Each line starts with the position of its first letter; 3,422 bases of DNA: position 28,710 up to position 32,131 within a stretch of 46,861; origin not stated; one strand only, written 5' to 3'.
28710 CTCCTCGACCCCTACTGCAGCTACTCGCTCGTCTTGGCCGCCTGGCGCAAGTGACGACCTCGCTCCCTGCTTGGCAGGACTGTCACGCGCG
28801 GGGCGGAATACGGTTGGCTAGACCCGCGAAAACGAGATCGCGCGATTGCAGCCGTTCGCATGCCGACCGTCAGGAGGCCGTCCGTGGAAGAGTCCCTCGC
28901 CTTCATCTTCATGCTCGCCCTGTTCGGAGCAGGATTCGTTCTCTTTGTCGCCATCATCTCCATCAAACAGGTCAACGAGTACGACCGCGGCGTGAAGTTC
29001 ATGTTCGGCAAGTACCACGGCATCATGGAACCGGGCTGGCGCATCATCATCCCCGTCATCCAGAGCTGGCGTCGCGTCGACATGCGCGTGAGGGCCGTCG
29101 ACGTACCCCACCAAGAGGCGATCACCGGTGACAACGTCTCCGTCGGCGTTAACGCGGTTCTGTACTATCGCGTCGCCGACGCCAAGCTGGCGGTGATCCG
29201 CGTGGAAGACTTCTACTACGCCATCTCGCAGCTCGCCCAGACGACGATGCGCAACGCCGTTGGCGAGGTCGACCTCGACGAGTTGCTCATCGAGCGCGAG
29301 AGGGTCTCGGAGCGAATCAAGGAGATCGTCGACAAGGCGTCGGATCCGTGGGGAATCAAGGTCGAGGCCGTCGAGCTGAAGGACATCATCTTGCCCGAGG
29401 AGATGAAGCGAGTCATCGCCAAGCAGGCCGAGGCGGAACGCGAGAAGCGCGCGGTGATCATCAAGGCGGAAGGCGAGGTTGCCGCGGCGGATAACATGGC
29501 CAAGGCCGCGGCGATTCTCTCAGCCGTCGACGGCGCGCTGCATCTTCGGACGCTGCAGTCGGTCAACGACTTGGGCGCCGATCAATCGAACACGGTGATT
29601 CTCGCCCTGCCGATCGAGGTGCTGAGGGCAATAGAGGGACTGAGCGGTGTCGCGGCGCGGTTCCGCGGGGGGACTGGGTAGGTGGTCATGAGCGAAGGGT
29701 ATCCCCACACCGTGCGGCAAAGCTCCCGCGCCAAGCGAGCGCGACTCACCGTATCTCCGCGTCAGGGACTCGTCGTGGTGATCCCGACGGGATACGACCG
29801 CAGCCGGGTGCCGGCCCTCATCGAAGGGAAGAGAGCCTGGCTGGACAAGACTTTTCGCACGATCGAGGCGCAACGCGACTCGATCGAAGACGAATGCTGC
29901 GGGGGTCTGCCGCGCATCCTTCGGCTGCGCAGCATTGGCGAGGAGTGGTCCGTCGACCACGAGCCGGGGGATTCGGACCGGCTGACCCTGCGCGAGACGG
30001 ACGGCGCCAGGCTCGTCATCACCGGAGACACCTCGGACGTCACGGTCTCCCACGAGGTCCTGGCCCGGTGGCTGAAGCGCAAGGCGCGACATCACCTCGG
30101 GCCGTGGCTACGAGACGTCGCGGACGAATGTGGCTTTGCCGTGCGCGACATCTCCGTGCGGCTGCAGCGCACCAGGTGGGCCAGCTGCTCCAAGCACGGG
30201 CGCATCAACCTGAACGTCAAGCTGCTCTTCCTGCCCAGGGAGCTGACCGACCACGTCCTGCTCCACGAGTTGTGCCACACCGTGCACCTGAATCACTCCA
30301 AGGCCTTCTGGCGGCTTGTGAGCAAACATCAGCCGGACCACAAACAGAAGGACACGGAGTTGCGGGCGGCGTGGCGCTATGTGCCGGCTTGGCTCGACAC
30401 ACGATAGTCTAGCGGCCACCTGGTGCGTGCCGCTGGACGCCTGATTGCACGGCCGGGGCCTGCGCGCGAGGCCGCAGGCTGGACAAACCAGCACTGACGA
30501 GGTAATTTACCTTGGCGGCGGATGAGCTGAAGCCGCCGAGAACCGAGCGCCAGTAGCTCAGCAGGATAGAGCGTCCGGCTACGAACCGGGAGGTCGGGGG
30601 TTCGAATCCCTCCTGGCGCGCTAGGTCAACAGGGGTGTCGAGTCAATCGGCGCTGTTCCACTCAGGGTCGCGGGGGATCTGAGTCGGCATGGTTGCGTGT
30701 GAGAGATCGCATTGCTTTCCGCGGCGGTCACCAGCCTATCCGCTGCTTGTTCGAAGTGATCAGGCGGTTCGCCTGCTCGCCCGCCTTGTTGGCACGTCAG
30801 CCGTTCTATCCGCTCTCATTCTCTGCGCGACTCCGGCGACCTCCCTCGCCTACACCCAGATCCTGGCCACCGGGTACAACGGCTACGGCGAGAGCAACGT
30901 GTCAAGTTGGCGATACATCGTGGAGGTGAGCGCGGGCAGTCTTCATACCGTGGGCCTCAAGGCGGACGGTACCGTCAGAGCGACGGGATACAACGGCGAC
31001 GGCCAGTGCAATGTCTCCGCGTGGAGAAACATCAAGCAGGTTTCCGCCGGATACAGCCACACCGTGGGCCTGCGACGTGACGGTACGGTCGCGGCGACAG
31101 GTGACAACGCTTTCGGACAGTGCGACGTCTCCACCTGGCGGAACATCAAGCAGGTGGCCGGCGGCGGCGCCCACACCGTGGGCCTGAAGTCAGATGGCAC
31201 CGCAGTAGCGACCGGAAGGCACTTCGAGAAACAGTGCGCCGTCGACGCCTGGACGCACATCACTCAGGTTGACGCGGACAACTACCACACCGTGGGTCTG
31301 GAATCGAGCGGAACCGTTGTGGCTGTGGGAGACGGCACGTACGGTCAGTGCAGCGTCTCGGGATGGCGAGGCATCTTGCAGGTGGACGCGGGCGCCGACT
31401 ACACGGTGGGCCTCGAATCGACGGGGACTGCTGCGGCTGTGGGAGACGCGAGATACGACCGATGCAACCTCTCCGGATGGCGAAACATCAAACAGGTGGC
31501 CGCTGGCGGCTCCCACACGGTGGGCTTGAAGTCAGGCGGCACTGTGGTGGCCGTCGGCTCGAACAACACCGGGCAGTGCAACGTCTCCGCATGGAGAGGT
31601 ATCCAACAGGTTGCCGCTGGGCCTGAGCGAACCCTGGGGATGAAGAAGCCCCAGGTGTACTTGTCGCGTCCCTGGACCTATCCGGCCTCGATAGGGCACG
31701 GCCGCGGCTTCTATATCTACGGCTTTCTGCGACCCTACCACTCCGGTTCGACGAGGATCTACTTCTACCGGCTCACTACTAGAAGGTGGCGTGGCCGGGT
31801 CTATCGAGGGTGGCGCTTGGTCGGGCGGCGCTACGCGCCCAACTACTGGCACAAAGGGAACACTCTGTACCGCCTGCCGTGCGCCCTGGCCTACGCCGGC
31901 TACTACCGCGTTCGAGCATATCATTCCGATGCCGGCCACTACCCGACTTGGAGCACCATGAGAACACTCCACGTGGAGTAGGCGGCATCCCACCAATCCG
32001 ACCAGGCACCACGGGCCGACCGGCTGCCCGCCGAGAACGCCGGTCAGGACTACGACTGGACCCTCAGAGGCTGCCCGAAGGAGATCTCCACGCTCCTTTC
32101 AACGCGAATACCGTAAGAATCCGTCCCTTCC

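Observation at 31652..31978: Strongly basic, Tyr-rich ~100-aa C-terminal module shared by the RCC1 propeller and the S8 protease: possible undescribed envelope-anchoring or sorting module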

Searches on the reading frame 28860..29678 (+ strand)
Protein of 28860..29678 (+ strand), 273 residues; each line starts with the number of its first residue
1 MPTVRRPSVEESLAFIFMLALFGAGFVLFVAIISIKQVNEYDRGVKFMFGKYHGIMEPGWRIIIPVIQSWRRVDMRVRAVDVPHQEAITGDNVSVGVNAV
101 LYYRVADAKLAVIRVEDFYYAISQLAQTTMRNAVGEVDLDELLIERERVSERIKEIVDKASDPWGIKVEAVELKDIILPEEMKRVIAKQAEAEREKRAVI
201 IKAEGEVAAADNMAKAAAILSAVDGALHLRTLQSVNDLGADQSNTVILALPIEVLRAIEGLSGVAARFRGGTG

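Call 63: search_protein_families(library=pfam, proteins=[window:28860-29678:+], max_evalue=0.001)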
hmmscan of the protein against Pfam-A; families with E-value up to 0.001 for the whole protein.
window:28860-29678:+ (273 aa): 2 families
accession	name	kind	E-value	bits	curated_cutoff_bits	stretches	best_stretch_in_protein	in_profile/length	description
PF01145.31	Band_7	-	4.4e-40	138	23.6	1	37-206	2-175/176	SPFH domain / Band 7 family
PF13421.11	Band_7_1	-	4.1e-05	23.8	24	1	123-191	138-208/211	SPFH domain-Band 7 family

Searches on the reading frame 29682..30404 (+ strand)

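Call 63: search_protein_families(library=pfam, proteins=[window:29682-30404:+], max_evalue=0.001)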
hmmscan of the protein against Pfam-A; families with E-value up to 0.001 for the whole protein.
window:29682-30404:+ (241 aa): 3 families
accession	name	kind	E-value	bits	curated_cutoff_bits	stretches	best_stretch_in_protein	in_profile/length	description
PF01863.23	YgjP-like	-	1.3e-48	166.3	26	1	18-229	1-206/207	YgjP-like, metallopeptidase domain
PF08325.16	WLM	-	3.6e-06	27.6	26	1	182-221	76-115/190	WLM domain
PF10263.15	SprT-like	-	0.00033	20.9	25.6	1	166-227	33-95/108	SprT-like family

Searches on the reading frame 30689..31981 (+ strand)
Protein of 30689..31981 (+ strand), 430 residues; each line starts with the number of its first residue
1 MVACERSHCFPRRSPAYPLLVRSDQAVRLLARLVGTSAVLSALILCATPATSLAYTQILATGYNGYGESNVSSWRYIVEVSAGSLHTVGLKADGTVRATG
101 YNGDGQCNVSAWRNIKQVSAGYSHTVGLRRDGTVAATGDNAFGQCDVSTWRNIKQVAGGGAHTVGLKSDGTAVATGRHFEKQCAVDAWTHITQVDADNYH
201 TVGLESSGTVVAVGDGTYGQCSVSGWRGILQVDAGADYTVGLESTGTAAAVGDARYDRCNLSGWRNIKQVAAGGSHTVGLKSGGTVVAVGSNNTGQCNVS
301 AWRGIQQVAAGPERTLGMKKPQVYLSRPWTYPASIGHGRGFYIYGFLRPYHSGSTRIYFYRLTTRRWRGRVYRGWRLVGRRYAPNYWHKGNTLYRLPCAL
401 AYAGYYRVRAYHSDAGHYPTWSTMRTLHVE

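Call 7: search_protein_families(library=pfam, proteins=[window:30689-31978:+], max_evalue=1)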
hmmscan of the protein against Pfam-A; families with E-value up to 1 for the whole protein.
window:30689-31978:+ (430 aa): 5 families
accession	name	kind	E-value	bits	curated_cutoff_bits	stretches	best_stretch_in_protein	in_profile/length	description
PF13540.12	RCC1_2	-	9.6e-45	149.8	22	5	115-144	1-30/30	Regulator of chromosome condensation (RCC1) repeat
PF25390.1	WD40_RLD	-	7.7e-23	81.8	150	1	75-299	31-280/363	RCC1-like domain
PF00415.24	RCC1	-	0.002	19.1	21.7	0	266-279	36-49/50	Regulator of chromosome condensation (RCC1) repeat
PF06361.16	RTBV_P12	-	0.043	14.7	25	0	276-307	75-106/110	Rice tungro bacilliform virus P12 protein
PF08240.17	ADH_N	-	0.5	11.1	23.5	0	183-217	15-51/104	Alcohol dehydrogenase GroES-like domain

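Call 8: search_protein_families(library=ncbifam, proteins=[window:30689-31978:+], max_evalue=1)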
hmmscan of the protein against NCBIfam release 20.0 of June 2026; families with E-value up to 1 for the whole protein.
window:30689-31978:+ (430 aa): 3 families
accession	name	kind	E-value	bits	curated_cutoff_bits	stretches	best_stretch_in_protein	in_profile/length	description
NF008481.0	PRK11382.1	equivalog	0.046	12.9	430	0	299-338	205-245/340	fructoselysine 6-phosphate deglycase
NF038375.1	crocagin_RiPP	domain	0.15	12.5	27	0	114-121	4-11/21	crocagin A family RiPP precursor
NF058628.1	small_PFL1563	equivalog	0.45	10.2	60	0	280-305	21-46/51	PFL_1563 family small protein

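Call 17: find_encoding_contigs(protein=window:30689-31981:+, flank=10000, max_places=6)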
Protein window:30689-31981:+ (430 aa): no gene with exactly this product is on record in the collection.

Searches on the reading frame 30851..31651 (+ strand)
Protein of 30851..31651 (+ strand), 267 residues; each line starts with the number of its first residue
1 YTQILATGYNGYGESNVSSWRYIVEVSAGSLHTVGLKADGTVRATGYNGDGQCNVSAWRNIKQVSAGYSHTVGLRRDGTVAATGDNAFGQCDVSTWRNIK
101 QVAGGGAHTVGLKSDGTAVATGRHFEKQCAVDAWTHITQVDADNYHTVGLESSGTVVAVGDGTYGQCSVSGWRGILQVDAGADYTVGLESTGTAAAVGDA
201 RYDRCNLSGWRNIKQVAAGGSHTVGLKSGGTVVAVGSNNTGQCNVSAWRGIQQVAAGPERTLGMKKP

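Call 64: find_homologous_proteins(query=window:30851-31651:+, max_evalue=1e-20)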
Query window:30851-31651:+ (267 aa): 2417 proteins with E <= 1e-20 among 8000 candidates; the best 120 are listed.
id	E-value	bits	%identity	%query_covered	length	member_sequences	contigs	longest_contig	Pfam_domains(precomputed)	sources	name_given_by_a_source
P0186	7.1e-132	457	54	92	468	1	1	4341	PF00415.25,PF18998.7,PF13540.13,PF25390.2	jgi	jgi:hypothetical protein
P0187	5.0e-124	431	54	92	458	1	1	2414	PF18998.7,PF13540.13,PF25390.2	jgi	jgi:alpha-tubulin suppressor-like RCC1 family protein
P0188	7.5e-122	424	50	92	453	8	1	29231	PF09479.17,PF18998.7,PF13540.13,PF25390.2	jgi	jgi:NOL1/NOP2/fmu family ribosome biogenesis protein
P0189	3.9e-120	419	57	93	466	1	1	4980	PF00415.25,PF13540.13,PF13676.12,PF25390.2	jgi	-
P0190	5.9e-120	418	55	92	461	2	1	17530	PF04773.19,PF13540.13,PF25390.2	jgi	-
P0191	1.3e-119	417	52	93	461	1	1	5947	PF18998.7,PF13540.13,PF25390.2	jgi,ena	-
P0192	1.5e-117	410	57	90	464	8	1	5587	PF00415.25,PF18998.7,PF13540.13,PF25390.2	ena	-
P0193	2.2e-116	406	54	92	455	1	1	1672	PF18998.7,PF13540.13,PF25390.2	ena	-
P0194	1.9e-115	403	54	92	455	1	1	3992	PF18998.7,PF13540.13,PF25390.2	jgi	-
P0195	8.1e-114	398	56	92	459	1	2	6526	PF18998.7,PF13540.13,PF12702.14,PF25390.2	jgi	jgi:preprotein translocase subunit YajC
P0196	2.6e-111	390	54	92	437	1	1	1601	PF18998.7,PF13540.13,PF12702.14,PF25390.2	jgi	jgi:preprotein translocase subunit YajC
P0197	6.0e-111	388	51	94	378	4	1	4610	PF00415.25,PF18998.7,PF13540.13,PF25390.2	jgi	-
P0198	3.3e-110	386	53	92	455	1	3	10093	PF00415.25,PF18998.7,PF13540.13,PF25390.2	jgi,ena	-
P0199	1.2e-109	384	55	92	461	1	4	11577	PF18998.7,PF13540.13,PF25390.2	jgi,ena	-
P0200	1.6e-108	381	57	92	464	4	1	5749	PF00415.25,PF18998.7,PF13540.13,PF12702.14,PF25390.2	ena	-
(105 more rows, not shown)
